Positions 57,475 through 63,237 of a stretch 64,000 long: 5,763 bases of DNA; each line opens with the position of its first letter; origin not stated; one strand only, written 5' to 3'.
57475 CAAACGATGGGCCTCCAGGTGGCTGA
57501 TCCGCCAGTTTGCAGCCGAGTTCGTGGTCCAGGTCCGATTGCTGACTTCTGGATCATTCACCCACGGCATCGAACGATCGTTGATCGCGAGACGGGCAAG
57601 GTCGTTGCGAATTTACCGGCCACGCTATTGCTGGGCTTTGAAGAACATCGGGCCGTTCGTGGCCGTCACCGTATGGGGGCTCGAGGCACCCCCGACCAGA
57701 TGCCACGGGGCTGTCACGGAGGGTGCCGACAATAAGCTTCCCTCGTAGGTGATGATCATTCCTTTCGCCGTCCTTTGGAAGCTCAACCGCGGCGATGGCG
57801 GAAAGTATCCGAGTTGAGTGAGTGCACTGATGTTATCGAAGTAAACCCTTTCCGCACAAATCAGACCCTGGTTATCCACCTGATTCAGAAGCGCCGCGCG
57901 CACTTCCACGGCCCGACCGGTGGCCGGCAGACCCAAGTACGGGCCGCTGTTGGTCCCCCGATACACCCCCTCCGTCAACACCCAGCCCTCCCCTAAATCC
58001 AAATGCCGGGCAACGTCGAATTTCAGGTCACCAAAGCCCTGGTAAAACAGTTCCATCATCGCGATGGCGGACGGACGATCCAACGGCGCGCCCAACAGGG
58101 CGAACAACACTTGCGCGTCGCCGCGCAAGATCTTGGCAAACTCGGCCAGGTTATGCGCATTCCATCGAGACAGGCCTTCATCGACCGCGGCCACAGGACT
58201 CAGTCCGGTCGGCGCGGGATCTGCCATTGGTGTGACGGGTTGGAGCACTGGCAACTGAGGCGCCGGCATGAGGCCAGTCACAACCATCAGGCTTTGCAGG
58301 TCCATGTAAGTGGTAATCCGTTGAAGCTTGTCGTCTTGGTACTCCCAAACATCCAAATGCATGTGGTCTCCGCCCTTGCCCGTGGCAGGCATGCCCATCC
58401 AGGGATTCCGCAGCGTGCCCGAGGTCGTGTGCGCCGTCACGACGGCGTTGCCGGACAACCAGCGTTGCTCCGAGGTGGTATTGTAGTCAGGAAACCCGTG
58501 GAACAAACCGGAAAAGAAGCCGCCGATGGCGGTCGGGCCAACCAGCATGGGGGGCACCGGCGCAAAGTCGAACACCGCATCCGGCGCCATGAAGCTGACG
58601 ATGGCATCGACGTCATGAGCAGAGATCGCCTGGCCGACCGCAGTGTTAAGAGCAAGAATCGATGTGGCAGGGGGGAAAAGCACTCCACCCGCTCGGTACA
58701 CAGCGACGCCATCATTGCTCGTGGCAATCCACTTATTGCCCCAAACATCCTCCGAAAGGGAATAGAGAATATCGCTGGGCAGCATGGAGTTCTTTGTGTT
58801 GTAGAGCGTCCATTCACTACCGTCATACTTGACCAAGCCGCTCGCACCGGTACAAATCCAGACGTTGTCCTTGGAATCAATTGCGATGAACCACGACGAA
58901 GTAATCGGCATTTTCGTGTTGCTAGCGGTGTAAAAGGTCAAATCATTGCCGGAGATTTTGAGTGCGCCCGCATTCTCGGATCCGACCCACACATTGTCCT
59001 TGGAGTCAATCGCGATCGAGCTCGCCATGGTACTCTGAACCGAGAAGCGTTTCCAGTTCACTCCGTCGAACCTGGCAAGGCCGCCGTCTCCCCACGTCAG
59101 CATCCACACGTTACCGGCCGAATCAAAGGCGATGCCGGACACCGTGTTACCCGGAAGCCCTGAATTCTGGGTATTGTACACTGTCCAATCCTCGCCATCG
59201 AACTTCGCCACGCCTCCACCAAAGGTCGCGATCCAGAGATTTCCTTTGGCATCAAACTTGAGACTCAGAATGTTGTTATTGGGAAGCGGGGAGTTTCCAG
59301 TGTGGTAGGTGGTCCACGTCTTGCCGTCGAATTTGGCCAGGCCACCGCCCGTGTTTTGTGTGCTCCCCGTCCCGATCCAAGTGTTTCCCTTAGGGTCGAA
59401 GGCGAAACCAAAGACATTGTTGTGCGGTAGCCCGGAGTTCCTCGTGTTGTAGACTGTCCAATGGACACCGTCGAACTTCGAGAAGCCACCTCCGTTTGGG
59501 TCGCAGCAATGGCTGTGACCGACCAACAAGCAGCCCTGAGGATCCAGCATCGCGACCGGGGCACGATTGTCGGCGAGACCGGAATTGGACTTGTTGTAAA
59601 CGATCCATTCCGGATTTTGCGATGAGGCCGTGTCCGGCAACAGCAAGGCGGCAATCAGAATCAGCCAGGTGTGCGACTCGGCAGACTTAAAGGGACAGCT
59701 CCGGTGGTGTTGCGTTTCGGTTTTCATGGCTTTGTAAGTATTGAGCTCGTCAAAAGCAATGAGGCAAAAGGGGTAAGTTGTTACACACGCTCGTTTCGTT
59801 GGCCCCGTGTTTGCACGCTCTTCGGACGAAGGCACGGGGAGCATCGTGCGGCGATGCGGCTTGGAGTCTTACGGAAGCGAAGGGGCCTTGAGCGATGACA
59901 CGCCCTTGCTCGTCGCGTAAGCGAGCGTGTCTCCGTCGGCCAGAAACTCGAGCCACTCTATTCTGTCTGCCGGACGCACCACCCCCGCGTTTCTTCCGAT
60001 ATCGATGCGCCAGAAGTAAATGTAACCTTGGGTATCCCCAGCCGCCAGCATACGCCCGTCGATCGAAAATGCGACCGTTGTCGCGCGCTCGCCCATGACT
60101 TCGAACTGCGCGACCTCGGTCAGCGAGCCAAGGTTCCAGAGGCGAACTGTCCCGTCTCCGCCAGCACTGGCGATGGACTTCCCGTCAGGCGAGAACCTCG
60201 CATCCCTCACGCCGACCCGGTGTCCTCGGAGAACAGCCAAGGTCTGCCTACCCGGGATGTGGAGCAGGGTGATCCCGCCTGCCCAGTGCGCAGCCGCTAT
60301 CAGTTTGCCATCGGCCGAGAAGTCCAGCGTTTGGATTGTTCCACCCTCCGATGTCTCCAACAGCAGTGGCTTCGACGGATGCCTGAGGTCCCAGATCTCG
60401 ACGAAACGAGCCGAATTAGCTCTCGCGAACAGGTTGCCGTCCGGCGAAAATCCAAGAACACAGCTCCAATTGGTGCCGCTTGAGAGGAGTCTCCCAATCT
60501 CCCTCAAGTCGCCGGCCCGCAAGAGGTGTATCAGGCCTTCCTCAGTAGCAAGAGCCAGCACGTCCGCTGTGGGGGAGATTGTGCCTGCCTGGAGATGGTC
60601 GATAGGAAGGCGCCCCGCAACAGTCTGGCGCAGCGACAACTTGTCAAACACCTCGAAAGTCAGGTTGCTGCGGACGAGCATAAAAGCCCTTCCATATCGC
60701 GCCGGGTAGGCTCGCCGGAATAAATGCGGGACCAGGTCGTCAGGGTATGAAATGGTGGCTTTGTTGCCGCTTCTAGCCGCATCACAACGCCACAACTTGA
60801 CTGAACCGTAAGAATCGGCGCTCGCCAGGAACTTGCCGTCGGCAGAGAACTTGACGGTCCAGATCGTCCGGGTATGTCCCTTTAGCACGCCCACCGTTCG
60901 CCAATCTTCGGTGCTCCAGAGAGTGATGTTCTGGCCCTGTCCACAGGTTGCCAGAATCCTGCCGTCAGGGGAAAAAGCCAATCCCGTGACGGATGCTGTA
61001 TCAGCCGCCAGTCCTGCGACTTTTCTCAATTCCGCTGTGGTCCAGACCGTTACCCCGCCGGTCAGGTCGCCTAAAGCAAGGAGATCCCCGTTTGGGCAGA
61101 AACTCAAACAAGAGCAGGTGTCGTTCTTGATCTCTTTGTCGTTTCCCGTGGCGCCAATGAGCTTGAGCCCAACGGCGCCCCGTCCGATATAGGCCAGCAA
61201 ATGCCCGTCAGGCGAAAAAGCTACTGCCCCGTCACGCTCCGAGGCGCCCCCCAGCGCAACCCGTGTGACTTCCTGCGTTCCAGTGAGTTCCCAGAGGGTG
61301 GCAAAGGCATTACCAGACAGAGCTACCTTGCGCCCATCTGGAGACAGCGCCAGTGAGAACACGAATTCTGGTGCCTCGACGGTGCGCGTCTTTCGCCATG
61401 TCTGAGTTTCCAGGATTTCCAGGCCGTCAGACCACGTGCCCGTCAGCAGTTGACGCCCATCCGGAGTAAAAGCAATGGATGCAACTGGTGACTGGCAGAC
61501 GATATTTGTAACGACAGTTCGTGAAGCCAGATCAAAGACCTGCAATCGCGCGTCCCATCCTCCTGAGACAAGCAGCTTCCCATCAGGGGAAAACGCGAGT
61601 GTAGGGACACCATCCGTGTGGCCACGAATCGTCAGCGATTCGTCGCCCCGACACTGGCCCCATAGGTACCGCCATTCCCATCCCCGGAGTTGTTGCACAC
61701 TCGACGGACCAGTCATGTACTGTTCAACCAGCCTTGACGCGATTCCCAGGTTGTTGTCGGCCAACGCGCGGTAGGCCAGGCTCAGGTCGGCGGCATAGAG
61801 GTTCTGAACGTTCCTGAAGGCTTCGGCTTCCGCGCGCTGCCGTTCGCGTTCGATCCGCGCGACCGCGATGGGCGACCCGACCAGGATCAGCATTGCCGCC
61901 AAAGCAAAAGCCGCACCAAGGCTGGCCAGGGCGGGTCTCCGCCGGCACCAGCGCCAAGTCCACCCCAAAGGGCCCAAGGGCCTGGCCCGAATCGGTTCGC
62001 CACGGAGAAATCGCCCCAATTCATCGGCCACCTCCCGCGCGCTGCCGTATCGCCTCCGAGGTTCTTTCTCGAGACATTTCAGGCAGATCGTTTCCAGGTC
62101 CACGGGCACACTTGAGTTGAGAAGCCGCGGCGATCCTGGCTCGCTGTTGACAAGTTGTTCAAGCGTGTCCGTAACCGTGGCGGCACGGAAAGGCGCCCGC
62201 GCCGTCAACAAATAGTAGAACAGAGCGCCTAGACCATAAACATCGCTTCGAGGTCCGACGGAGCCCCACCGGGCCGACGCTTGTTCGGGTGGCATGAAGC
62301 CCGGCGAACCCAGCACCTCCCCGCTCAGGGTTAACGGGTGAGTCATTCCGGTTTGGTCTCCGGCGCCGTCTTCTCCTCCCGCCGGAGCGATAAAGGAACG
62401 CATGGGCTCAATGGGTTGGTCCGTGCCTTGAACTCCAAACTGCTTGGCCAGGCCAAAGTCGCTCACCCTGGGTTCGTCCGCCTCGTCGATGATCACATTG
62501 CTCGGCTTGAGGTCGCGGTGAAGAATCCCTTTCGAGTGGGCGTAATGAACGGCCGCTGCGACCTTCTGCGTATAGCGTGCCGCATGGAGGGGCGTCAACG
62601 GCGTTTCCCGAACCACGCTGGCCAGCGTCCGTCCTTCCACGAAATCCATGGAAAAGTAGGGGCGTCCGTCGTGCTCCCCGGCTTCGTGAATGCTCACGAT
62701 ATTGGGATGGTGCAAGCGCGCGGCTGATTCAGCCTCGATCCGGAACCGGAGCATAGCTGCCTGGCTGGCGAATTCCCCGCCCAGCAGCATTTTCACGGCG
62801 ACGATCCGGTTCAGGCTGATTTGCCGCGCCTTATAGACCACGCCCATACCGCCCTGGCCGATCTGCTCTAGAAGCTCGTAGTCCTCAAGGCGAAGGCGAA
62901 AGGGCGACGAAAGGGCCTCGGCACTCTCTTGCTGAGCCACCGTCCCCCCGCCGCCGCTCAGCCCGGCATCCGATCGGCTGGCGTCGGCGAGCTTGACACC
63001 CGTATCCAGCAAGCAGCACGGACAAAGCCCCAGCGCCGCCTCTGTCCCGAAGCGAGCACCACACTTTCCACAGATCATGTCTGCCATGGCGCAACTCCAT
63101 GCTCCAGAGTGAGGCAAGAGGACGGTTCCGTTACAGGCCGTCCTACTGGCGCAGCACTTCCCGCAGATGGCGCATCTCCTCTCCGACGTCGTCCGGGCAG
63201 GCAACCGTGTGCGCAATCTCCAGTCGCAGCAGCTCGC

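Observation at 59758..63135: Shared TGTAAC-N12-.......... motif predicts the promoter of a kinase-associated ECF sigma factor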

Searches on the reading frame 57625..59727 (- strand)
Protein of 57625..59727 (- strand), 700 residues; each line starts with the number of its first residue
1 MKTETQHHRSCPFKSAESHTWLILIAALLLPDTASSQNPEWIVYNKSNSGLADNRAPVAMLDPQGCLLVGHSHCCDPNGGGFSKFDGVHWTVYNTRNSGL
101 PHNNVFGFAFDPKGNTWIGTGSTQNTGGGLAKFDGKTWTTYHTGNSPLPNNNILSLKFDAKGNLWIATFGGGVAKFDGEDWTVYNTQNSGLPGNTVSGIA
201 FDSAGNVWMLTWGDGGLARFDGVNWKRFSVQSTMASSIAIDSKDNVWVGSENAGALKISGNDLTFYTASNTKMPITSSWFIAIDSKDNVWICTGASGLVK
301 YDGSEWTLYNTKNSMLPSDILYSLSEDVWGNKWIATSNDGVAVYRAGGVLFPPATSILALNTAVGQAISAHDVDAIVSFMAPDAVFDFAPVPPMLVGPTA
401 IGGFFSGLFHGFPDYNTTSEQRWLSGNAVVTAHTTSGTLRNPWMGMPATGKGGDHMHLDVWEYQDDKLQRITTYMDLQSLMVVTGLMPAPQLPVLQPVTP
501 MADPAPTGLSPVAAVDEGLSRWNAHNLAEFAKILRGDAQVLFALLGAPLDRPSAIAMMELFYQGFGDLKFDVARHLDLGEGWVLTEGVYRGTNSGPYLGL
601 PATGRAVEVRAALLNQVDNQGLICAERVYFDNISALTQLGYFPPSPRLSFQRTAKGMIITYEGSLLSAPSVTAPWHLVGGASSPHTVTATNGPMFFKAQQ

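Call 6: search_protein_families(library=pfam, proteins=[window:57625-59727:-], max_evalue=0.01)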
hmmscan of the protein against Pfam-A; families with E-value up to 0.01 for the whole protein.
window:57625-59727:- (700 aa): 9 families
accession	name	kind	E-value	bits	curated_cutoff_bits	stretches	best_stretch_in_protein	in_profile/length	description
PF07366.18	SnoaL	-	1.2e-27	96.7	28.4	2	363-481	6-123/126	SnoaL-like polyketide cyclase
PF07494.17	Reg_prop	-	2.7e-23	79.5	20.4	3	148-170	2-24/24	Two component regulator propeller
PF12680.13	SnoaL_2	-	5.6e-23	81.9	27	2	366-470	6-101/102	SnoaL-like domain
PF01957.25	NfeD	-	4.7e-06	27.1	29.1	0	170-185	17-32/57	NfeD-like C-terminal, partner-binding domain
PF13577.12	SnoaL_4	-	9.4e-05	22.9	24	1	356-458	8-104/126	SnoaL-like domain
PF08450.18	SGL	-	0.001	19.2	26.3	1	109-231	92-223/246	SMP-30/Gluconolactonase/LRE-like region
PF14534.12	DUF4440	-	0.0014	19.5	25.2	0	357-440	1-82/107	Domain of unknown function (DUF4440)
PF24249.1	DUF7452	-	0.0046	17.7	28.2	0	299-322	91-114/118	Domain of unknown function (DUF7452)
PF06739.17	SBBP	-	0.005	17.2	20.5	0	195-207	14-26/38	Beta-propeller repeat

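Call 7: search_protein_families(library=ncbifam, proteins=[window:57625-59727:-], max_evalue=0.01)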
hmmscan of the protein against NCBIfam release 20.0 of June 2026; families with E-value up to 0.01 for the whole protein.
window:57625-59727:- (700 aa): 4 families
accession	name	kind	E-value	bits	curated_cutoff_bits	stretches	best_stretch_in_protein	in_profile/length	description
TIGR02096.1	TIGR02096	subfamily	1.1e-21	77.5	97.1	2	367-480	10-124/129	ketosteroid isomerase-related protein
NF052228.1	T9SS_PorZ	equivalog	2.2e-11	42.9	260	2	80-211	348-652/757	type IX secretion system anionic LPS delivery protein PorZ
NF033206.1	ScyE_fam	subfamily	0.0026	17.3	80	0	152-255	9-126/333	ScyD/ScyE family protein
NF006089.0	PRK08241.1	subfamily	0.0099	15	240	0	366-480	228-330/343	RNA polymerase subunit sigma-70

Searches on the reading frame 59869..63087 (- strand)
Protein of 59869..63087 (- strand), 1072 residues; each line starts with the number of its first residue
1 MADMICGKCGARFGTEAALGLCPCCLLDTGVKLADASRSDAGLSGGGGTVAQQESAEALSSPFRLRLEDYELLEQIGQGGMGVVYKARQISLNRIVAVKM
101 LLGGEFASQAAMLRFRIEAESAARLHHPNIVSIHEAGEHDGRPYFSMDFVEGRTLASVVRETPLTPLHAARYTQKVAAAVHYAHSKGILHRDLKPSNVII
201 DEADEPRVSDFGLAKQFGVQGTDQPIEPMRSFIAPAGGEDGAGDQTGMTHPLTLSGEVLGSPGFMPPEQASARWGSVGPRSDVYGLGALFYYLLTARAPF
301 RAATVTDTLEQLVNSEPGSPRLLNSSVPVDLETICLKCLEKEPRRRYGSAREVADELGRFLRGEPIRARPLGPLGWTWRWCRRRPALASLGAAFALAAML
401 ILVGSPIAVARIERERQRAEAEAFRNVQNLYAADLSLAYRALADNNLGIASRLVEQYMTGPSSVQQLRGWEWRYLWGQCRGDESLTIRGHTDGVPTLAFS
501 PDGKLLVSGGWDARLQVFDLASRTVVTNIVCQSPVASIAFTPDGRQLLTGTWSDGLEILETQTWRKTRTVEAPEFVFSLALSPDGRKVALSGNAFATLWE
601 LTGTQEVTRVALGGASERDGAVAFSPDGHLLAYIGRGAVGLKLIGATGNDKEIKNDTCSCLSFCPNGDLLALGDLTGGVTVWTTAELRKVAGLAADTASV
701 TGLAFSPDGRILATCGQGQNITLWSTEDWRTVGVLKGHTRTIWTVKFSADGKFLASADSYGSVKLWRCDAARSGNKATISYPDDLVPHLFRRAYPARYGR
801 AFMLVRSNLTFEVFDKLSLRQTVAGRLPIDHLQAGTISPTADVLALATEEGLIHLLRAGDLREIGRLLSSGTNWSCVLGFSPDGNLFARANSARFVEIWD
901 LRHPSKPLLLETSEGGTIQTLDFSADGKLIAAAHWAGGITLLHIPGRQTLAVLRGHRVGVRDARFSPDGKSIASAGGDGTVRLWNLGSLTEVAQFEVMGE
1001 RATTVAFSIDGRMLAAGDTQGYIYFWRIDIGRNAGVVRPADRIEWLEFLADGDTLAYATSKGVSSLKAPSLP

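Call 6: search_protein_families(library=pfam, proteins=[window:59869-63087:-], max_evalue=0.01)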
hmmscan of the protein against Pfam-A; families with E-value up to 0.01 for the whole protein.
window:59869-63087:- (1072 aa): 45 families (the best 25 are shown)
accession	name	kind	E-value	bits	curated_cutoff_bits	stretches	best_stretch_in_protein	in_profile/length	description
PF25174.1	Beta-prop_THOC3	-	8e-75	251.8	305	3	837-1058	54-272/272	THOC3 beta-propeller domain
PF24814.1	WD40_Prp19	-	1.2e-52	179.1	320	5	475-635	75-239/281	Prp19 WD40 domain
PF00400.38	WD40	-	2.9e-52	173.3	27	4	949-985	3-39/39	WD domain, G-beta repeat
PF23414.1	Beta-prop_EML_2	-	5.1e-52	177.3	90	4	656-773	40-158/266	Echinoderm microtubule-associated protein second beta-propeller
PF24817.1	WD40_WDHD1_1st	-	4.9e-47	160.9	109.9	3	697-772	86-161/291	WDHD1 first WD40 domain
PF25173.1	Beta-prop_WDR3_1st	-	1.4e-46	158.9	154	3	655-770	29-144/184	WDR3 first beta-propeller domain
PF00069.31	Pkinase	-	1.8e-43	149.3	31.7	1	70-350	1-254/263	Protein kinase domain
PF24807.1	WD40_CDC20-Fz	-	7.6e-38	130.9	200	3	652-771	48-167/292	CDC20/Fizzy WD40 domain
PF12894.13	ANAPC4_WD40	-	3.1e-29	101.5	22.9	2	661-738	1-79/91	Anaphase-promoting complex subunit 4 WD40 domain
PF25168.1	Beta-prop_WDR36-Utp21_2nd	-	1.4e-28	100.7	84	3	918-1026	201-309/335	WDR36/Utp21 second beta-propeller domain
PF24796.1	WDR55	-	1.1e-26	94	200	2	656-766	8-122/296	WDR55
PF07714.23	PK_Tyr_Ser-Thr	-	2e-25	90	23.1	1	71-217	2-152/258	Protein tyrosine and serine/threonine kinase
PF25175.1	Beta-prop_WDR5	-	2.6e-25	89.7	250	3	475-629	36-192/296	WDR5 beta-propeller domain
PF23393.2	Beta-prop_WDR90_POC16_2nd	-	8.1e-25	88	60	3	654-727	35-108/291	WDR90/POC16, second beta-propeller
PF25172.1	Beta-prop_WDR3_2nd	-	1.5e-24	87.2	140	4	693-767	213-287/293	WDR3 second beta-propeller domain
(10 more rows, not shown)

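Call 7: search_protein_families(library=ncbifam, proteins=[window:59869-63087:-], max_evalue=0.01)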
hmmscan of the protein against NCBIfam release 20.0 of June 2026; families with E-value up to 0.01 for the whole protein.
window:59869-63087:- (1072 aa): 22 families
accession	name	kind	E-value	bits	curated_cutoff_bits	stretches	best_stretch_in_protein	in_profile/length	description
NF033483.0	PknB_PASTA_kin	equivalog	1.6e-74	252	450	2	70-218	9-158/563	Stk1 family PASTA domain-containing Ser/Thr kinase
NF052427.1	StpK7MSMEG_1200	equivalog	8e-49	166.6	900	2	68-221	7-162/601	serine/threonine protein kinase StpK7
NF009651.0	PRK13184.1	equivalog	7.2e-40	136.7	839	1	68-365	2-295/932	serine/threonine-protein kinase PknD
NF047741.1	antiphage_MADS6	equivalog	5e-39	134.3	460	3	53-185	478-609/612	methylation-associated defense system protein kinase MAD6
TIGR03903.1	TOMM_kin_cyc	equivalog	7e-29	100.3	705.75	1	96-356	6-243/1267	TOMM system kinase/cyclase fusion protein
NF053615.1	SerThrKinAfsKStmc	equivalog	3.8e-27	95.3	1300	2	66-215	11-159/809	protein serine/threonine kinase AfsK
NF033442.0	BREX_PglW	equivalog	8.1e-21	73.5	990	2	108-205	548-647/1391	BREX system serine/threonine kinase PglW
NF038150.1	lanthi_synth_IV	equivalog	3e-19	68.9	650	2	69-219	190-350/851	class IV lanthionine synthetase LanL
NF038151.1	lanthi_synth_III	equivalog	5.1e-12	45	575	1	70-248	222-415/833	class III lanthionine synthetase LanKC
NF052340.1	hydrazine_beta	equivalog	3.7e-07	29.5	560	1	496-635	37-180/372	hydrazine synthase subunit beta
TIGR03724.2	arch_bud32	equivalog_domain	5.9e-07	29.2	125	1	145-216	70-133/193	KEOPS complex kinase/ATPase Bud32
TIGR03866.1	PQQ_ABC_repeats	subfamily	5e-06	25.8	287.3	0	504-630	12-138/310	PQQ-dependent catabolism-associated beta-propeller protein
NF058632.1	SerThrKinPrkT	equivalog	8.9e-06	24.9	280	1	68-203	21-153/322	serine/threonine protein kinase PrkT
NF011463.0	PRK14879.1-4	equivalog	1e-05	25.1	188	1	146-215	96-161/237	Kae1-associated kinase Bud32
NF007174.0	PRK09605.1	equivalog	0.00019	20.1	447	1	144-216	412-475/535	bifunctional N(6)-L-threonylcarbamoyladenine synthase/serine/threonine protein kinase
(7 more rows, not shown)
